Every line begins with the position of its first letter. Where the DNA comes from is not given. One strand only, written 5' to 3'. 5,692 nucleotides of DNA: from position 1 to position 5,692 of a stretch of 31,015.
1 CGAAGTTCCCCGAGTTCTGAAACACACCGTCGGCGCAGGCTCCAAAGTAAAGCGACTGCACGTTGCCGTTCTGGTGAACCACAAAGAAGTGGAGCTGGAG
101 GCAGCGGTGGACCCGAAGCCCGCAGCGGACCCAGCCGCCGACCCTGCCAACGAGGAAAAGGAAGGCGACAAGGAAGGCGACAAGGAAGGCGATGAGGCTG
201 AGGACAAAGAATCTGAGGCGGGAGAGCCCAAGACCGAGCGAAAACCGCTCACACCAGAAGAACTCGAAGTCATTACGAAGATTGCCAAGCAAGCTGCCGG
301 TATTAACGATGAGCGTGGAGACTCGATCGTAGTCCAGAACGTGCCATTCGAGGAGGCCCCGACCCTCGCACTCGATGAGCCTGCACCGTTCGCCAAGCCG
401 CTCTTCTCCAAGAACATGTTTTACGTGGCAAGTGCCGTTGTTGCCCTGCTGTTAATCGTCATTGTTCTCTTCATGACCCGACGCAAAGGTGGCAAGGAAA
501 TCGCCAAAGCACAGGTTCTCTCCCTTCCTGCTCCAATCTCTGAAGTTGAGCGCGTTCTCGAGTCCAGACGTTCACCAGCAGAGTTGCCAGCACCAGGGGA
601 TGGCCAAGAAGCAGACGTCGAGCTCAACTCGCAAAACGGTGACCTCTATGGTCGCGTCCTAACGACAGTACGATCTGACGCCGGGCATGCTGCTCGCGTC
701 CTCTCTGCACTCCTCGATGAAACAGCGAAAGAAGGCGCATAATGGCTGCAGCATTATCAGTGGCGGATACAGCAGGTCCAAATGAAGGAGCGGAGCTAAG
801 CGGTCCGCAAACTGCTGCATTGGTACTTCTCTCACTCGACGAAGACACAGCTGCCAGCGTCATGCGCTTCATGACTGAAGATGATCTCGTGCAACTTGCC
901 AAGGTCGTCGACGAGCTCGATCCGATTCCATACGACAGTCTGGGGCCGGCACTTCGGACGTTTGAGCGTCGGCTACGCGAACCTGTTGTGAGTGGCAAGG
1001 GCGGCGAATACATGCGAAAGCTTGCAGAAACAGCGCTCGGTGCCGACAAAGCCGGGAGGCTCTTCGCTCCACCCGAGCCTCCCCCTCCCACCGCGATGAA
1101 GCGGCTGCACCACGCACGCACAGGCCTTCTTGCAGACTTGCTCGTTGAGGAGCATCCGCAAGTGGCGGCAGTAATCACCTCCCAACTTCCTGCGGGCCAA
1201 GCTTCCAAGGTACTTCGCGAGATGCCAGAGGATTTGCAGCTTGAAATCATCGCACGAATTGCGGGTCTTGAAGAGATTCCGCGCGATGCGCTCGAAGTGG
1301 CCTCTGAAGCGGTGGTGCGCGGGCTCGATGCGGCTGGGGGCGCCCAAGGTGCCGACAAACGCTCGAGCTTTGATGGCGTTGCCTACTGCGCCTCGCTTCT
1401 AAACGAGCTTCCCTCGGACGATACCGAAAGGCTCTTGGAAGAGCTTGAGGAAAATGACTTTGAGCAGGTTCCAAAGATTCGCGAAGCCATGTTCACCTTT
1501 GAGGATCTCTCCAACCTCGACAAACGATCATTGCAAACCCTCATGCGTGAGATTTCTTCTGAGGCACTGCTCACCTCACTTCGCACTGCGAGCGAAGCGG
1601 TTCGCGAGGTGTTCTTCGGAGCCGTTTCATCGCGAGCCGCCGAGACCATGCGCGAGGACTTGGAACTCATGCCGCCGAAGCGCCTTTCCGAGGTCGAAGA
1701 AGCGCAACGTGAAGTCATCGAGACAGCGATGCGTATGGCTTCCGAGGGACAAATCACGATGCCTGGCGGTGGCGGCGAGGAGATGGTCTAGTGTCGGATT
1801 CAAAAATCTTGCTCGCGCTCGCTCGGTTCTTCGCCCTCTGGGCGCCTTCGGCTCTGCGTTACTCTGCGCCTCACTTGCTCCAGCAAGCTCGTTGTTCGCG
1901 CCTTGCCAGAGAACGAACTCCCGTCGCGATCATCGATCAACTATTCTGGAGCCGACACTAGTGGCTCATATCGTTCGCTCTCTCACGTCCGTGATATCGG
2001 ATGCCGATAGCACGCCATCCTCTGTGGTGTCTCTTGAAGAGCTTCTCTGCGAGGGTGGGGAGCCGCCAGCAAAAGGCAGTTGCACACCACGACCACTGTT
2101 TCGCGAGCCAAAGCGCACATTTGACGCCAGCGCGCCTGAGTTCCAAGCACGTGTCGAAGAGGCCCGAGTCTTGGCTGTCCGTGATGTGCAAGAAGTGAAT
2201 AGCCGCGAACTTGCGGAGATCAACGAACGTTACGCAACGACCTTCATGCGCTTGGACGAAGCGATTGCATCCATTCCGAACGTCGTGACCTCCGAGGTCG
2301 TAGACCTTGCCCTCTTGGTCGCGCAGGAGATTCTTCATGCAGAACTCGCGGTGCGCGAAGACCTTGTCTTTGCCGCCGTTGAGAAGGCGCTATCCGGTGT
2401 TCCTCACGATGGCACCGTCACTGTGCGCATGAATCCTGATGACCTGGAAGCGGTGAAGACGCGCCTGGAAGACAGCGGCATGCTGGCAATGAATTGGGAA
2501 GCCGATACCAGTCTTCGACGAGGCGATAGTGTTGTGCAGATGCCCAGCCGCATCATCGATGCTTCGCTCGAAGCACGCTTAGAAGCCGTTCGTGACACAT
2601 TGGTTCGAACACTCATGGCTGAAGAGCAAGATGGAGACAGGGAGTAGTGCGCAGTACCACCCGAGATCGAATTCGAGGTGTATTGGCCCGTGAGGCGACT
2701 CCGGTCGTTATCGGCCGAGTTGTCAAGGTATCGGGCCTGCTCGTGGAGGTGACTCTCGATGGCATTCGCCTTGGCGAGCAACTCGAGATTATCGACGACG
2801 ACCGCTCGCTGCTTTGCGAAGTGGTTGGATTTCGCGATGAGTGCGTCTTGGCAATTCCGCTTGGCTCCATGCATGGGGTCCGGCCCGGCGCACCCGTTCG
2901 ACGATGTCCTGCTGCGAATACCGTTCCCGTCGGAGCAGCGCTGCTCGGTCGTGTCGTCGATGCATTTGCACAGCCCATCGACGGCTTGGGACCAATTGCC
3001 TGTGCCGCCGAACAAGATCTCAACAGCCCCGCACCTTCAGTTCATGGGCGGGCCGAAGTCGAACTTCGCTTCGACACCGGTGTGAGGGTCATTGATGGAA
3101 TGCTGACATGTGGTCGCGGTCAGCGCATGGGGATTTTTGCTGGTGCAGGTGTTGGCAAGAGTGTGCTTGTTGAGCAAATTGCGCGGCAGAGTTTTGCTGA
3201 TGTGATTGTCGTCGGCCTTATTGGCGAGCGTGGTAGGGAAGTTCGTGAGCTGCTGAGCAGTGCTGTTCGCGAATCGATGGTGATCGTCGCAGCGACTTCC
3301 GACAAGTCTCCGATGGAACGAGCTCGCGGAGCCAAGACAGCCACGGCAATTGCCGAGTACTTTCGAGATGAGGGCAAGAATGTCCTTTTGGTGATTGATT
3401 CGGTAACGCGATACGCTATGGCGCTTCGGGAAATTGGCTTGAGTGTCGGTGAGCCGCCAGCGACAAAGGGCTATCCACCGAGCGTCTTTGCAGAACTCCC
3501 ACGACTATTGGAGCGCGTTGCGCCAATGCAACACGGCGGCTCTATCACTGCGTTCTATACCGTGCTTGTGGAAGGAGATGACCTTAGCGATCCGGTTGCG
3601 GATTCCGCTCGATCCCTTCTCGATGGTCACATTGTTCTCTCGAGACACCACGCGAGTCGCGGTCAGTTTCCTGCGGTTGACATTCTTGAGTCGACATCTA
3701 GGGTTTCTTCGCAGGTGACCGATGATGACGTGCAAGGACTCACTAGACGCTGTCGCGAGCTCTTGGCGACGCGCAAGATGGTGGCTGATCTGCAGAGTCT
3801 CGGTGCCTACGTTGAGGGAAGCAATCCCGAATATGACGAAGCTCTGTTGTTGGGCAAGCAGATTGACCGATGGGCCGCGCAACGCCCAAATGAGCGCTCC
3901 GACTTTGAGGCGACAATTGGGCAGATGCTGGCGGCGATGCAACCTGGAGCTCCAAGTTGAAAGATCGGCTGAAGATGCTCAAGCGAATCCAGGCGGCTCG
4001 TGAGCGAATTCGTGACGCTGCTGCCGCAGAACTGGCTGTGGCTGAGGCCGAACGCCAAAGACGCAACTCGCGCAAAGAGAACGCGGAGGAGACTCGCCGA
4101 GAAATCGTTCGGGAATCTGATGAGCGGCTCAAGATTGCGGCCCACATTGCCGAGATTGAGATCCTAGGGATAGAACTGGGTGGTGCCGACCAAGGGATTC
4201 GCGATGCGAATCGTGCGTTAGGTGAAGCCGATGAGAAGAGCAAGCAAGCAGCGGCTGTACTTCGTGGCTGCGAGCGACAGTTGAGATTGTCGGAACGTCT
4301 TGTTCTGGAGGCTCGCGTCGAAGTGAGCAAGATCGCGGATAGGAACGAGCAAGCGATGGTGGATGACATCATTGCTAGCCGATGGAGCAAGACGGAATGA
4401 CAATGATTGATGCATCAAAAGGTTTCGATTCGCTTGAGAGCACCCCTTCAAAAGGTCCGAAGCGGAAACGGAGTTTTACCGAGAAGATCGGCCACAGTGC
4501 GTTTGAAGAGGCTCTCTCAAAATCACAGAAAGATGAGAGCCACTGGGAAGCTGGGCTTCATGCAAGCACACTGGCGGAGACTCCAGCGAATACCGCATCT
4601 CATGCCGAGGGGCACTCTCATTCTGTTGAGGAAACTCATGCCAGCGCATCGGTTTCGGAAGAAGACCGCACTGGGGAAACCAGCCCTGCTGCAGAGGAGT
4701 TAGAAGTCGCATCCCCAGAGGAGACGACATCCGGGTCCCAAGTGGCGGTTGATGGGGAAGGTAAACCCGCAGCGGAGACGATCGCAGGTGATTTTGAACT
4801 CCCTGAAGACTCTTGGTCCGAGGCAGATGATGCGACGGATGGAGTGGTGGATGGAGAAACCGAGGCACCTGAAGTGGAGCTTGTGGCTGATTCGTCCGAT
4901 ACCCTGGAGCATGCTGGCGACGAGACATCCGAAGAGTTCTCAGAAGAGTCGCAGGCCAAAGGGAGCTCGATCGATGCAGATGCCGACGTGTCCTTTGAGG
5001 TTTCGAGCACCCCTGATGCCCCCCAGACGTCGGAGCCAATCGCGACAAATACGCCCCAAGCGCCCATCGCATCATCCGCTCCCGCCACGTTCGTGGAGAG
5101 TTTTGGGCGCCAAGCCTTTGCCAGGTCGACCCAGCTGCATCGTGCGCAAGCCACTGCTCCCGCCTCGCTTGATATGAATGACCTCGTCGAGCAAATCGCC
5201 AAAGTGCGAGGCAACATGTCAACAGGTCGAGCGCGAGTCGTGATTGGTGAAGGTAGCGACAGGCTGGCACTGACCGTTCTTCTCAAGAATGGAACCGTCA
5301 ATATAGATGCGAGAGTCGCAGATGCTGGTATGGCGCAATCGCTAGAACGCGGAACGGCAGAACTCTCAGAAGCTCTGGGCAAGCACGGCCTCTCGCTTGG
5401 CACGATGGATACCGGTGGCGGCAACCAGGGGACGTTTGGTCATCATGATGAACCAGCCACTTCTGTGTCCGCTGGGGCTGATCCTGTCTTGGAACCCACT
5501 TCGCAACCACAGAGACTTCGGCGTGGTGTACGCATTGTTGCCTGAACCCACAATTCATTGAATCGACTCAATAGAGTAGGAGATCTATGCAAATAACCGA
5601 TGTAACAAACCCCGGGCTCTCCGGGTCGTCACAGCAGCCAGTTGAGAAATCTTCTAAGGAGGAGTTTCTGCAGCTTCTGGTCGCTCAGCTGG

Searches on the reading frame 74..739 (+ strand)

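Call 13: search_protein_families(library=pfam, proteins=[window:74-739:+], max_evalue=0.001)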
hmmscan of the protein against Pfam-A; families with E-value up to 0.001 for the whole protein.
window:74-739:+ (222 aa): 1 family
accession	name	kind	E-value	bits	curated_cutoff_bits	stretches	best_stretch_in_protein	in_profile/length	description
PF08345.17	YscJ_FliF_C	-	9.9e-09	36.2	23.8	1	54-92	109-147/147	Flagellar M-ring protein C-terminal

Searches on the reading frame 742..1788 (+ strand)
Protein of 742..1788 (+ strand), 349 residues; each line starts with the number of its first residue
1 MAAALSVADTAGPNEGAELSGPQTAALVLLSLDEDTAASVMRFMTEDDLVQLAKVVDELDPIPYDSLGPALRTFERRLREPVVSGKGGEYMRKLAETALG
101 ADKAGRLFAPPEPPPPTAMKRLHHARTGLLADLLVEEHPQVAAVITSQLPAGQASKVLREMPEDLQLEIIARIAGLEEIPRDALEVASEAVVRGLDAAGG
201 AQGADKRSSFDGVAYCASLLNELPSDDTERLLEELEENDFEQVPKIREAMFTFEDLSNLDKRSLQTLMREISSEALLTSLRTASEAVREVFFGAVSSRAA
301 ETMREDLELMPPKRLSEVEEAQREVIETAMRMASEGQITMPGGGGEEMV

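Call 13: search_protein_families(library=pfam, proteins=[window:742-1788:+], max_evalue=0.001)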
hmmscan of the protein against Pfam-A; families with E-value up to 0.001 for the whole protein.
window:742-1788:+ (349 aa): 4 families
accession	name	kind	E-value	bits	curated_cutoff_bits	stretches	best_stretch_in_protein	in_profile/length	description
PF01706.21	FliG_C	-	2.8e-33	114.9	23.3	1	233-339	1-107/108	FliG C-terminal domain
PF14842.11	FliG_N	-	7.3e-24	84.8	25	2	18-107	1-91/104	FliG N-terminal domain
PF14841.11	FliG_M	-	1.1e-23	83.7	25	2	130-198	4-72/76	FliG middle domain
PF03448.22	MgtE_N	-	1.8e-09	38.5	25.9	0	130-172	6-48/102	MgtE intracellular N domain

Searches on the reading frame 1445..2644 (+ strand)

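Call 13: search_protein_families(library=pfam, proteins=[window:1445-2644:+], max_evalue=0.001)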
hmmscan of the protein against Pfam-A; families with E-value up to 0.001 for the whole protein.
window:1445-2644:+ (400 aa): 1 family
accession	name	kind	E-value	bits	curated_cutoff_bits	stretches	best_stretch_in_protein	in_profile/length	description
PF02108.21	FliH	-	3.1e-19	69.6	24.1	1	261-381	5-127/128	Flagellar assembly protein FliH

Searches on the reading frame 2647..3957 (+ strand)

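Call 13: search_protein_families(library=pfam, proteins=[window:2647-3957:+], max_evalue=0.001)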
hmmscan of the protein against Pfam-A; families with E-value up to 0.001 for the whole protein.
window:2647-3957:+ (437 aa): 3 families
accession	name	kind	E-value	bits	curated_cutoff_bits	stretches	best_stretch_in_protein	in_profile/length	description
PF00006.31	ATP-synt_ab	-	2.2e-84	282.8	29.5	1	145-351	1-213/213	ATP synthase alpha/beta family, nucleotide-binding domain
PF18269.6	T3SS_ATPase_C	-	2.4e-14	53.4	22.7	1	359-427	2-70/72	T3SS EscN ATPase C-terminal domain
PF02874.29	ATP-synt_ab_N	-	1e-08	36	20.9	1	25-87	1-68/69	ATP synthase alpha/beta family, beta-barrel domain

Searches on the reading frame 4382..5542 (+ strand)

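Call 13: search_protein_families(library=pfam, proteins=[window:4382-5542:+], max_evalue=0.001)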
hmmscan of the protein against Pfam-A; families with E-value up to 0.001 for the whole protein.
window:4382-5542:+ (387 aa): 1 family
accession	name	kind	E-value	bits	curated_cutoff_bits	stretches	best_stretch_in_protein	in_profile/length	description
PF02120.21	Flg_hook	-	0.00065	19.9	29.8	0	294-350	26-82/85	Flagellar hook-length control protein FliK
